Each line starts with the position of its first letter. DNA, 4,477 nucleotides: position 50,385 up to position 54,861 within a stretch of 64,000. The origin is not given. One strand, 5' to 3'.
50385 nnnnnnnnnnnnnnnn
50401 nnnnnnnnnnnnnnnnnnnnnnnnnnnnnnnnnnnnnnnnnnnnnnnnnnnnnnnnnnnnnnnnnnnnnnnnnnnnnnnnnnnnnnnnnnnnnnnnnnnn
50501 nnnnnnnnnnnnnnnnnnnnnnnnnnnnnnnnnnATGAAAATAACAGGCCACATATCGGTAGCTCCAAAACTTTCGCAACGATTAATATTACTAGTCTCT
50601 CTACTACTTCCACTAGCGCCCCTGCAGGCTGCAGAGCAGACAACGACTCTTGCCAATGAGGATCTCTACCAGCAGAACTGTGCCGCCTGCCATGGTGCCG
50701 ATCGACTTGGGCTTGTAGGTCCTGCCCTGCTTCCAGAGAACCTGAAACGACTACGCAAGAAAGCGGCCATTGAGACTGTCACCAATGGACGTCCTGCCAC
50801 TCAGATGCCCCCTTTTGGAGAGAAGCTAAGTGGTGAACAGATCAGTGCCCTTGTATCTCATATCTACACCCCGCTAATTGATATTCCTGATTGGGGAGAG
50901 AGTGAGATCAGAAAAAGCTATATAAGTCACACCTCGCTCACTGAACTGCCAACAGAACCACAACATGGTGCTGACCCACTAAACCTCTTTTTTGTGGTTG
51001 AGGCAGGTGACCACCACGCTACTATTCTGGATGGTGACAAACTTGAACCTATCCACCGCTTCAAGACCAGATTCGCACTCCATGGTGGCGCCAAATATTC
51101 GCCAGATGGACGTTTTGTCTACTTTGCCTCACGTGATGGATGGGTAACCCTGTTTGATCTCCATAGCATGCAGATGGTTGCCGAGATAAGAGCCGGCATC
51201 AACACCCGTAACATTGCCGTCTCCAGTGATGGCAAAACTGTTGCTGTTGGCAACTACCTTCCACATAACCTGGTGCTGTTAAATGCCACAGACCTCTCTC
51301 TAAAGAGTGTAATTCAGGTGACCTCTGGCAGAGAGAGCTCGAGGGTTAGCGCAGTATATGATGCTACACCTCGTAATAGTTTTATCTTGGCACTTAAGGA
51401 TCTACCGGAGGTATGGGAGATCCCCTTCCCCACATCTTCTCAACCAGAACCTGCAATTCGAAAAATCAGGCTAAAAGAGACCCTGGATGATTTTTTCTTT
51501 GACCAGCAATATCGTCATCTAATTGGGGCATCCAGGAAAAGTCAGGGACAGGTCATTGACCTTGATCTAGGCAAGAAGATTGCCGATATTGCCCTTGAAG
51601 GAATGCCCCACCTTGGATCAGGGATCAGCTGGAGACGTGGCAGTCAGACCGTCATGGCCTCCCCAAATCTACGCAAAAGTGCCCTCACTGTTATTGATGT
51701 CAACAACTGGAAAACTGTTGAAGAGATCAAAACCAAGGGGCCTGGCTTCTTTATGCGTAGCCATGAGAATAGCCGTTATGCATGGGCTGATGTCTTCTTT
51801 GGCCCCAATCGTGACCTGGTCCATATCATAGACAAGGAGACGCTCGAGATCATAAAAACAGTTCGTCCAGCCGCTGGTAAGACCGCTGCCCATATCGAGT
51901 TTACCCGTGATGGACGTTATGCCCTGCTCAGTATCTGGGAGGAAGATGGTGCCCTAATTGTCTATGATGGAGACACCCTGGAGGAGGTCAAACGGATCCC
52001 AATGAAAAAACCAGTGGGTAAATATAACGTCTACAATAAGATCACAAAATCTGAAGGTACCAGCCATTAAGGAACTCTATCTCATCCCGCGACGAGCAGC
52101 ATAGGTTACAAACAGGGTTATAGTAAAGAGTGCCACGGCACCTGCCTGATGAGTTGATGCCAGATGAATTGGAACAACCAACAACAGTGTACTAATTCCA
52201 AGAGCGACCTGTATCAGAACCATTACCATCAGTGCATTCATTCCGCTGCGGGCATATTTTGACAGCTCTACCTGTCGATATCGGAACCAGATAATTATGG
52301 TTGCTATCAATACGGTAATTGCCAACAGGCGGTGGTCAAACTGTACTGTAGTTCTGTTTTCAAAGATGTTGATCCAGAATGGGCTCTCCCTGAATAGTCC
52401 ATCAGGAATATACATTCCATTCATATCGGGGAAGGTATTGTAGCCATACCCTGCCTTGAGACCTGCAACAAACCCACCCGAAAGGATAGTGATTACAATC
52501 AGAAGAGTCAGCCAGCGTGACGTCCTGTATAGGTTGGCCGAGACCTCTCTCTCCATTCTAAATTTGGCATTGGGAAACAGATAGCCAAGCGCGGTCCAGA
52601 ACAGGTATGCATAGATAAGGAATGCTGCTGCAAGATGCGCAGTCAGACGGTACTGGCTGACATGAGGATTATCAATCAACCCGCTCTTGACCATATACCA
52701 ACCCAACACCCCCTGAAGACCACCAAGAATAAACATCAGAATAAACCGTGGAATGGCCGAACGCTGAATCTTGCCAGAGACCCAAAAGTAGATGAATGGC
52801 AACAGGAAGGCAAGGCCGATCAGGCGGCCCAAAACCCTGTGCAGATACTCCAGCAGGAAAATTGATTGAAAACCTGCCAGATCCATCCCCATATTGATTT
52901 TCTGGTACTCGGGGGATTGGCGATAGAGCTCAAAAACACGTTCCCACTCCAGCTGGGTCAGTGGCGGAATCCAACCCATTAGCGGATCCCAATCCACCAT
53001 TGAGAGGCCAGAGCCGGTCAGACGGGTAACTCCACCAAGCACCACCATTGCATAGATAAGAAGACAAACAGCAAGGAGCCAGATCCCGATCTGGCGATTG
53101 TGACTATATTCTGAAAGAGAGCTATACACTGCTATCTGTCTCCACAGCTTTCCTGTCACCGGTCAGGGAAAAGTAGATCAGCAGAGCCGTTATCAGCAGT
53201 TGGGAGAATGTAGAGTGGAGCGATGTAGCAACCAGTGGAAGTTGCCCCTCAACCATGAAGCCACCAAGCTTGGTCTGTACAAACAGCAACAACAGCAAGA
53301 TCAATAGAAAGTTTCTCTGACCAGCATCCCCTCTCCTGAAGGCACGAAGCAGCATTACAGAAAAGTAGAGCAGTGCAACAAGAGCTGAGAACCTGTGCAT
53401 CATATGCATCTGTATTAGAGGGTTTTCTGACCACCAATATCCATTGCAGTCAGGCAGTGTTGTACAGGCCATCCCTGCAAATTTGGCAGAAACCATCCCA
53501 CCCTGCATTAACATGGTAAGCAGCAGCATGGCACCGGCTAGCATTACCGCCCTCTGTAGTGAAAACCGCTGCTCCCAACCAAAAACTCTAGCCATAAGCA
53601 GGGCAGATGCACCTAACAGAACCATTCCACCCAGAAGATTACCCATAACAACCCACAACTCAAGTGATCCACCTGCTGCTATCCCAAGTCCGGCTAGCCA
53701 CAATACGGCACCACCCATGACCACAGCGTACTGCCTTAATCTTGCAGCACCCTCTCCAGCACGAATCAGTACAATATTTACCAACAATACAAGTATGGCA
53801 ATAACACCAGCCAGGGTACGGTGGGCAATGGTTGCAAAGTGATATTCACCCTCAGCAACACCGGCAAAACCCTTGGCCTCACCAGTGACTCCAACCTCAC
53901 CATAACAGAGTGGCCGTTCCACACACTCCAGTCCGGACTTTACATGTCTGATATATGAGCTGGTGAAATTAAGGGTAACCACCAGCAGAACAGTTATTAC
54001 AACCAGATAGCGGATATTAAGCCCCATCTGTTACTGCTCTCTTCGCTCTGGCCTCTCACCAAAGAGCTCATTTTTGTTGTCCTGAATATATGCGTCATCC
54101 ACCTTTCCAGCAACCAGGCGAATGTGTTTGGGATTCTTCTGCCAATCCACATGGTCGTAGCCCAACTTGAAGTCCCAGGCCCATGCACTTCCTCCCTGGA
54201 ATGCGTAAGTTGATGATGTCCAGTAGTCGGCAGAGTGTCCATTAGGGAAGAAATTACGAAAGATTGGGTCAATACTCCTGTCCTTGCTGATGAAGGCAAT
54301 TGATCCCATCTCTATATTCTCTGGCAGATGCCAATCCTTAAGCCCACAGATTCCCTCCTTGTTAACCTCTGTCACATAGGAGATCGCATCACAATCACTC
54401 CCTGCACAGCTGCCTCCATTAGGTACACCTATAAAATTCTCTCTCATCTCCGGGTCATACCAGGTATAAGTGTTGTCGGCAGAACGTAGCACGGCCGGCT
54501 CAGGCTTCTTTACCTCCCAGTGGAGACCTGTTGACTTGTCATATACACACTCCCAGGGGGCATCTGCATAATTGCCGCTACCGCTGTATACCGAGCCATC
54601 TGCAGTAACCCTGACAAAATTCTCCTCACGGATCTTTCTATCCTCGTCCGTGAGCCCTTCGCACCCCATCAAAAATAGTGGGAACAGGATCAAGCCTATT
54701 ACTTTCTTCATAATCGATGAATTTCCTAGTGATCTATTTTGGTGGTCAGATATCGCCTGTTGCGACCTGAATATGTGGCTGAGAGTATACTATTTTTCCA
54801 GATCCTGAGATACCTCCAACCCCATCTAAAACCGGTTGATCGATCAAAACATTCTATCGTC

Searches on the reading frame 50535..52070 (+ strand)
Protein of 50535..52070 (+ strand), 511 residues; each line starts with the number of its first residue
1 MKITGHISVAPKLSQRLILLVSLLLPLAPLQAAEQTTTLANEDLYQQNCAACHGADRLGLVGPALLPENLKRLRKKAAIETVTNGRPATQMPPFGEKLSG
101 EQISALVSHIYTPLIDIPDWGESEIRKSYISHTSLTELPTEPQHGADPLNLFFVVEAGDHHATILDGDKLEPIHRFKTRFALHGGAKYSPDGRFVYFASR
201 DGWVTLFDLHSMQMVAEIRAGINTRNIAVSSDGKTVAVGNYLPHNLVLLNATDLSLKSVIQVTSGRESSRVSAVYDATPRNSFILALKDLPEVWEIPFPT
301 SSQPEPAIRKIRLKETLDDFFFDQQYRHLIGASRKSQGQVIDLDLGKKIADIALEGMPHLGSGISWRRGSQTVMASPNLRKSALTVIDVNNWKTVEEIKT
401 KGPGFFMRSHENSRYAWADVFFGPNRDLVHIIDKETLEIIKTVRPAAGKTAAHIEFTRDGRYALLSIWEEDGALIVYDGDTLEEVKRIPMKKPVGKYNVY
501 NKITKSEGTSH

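Call 40: search_protein_families(library=pfam, proteins=[window:50535-52070:+], max_evalue=0.001)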
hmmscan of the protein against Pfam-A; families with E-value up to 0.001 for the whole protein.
window:50535-52070:+ (511 aa): 9 families
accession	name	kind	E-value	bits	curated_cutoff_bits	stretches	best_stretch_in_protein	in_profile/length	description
PF02239.22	Cytochrom_D1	-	9.3e-118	393.4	25.5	1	147-502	2-368/368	Cytochrome D1 heme domain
PF13442.11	Cytochrome_CBB3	-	1.1e-13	51.7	27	1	42-110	7-68/68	Cytochrome C oxidase, cbb3-type, subunit III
PF25174.1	Beta-prop_THOC3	-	1.8e-13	50.5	305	2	152-241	143-233/272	THOC3 beta-propeller domain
PF23414.1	Beta-prop_EML_2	-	5e-09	36.3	90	1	198-266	16-81/266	Echinoderm microtubule-associated protein second beta-propeller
PF00034.26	Cytochrom_C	-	1.2e-05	27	21.3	1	43-110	6-86/90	Cytochrome c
PF24817.1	WD40_WDHD1_1st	-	5.4e-05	22.9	109.9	0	390-492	158-264/291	WDHD1 first WD40 domain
PF24814.1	WD40_Prp19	-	0.00025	20.7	320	0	147-239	100-195/281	Prp19 WD40 domain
PF25168.1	Beta-prop_WDR36-Utp21_2nd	-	0.00027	20.8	84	0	155-238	215-298/335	WDR36/Utp21 second beta-propeller domain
PF10282.15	Lactonase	-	0.00088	19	21.7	0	187-248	250-317/344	Lactonase, 7-bladed beta-propeller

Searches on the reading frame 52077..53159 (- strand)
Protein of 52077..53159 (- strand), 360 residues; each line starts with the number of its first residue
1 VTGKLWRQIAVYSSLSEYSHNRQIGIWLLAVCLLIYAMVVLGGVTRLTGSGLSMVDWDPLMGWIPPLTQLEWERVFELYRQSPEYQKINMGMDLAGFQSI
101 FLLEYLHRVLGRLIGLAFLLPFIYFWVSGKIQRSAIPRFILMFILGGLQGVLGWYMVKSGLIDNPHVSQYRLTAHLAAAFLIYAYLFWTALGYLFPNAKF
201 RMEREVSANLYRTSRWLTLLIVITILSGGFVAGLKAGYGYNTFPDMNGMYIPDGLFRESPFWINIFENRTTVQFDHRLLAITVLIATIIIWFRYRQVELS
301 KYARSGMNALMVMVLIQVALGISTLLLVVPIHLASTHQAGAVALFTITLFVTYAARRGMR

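Call 9: search_protein_families(library=pfam, proteins=[window:52077-53159:-], max_evalue=0.001)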
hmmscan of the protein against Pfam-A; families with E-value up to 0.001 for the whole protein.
window:52077-53159:- (360 aa): 1 family
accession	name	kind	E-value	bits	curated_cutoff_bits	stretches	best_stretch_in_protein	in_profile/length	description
PF02628.20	COX15-CtaA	-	1.5e-109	366.4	29.9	1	26-348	2-321/322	Cytochrome oxidase assembly protein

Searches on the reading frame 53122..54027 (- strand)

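Call 9: search_protein_families(library=pfam, proteins=[window:53122-54027:-], max_evalue=0.001)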
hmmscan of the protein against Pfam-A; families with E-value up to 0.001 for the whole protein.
window:53122-54027:- (301 aa): 1 family
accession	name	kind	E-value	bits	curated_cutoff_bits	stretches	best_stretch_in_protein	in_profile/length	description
PF02628.20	COX15-CtaA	-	2.8e-18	66.5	29.9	1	7-282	2-321/322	Cytochrome oxidase assembly protein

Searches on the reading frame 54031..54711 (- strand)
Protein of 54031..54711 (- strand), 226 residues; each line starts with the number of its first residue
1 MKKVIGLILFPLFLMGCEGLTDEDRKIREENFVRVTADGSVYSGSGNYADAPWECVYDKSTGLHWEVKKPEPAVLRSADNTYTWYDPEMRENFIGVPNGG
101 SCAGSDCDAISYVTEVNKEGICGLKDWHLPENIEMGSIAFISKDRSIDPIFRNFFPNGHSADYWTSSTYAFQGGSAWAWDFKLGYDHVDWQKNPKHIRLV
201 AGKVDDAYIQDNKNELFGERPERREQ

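Call 9: search_protein_families(library=pfam, proteins=[window:54031-54711:-], max_evalue=0.001)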
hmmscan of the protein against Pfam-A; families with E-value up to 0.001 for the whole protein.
window:54031-54711:- (226 aa): 1 family
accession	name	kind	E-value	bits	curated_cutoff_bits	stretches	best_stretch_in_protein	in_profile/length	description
PF07603.17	Lcl_C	-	7.1e-23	81.6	34.9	1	55-200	2-116/117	Lcl C-terminal domain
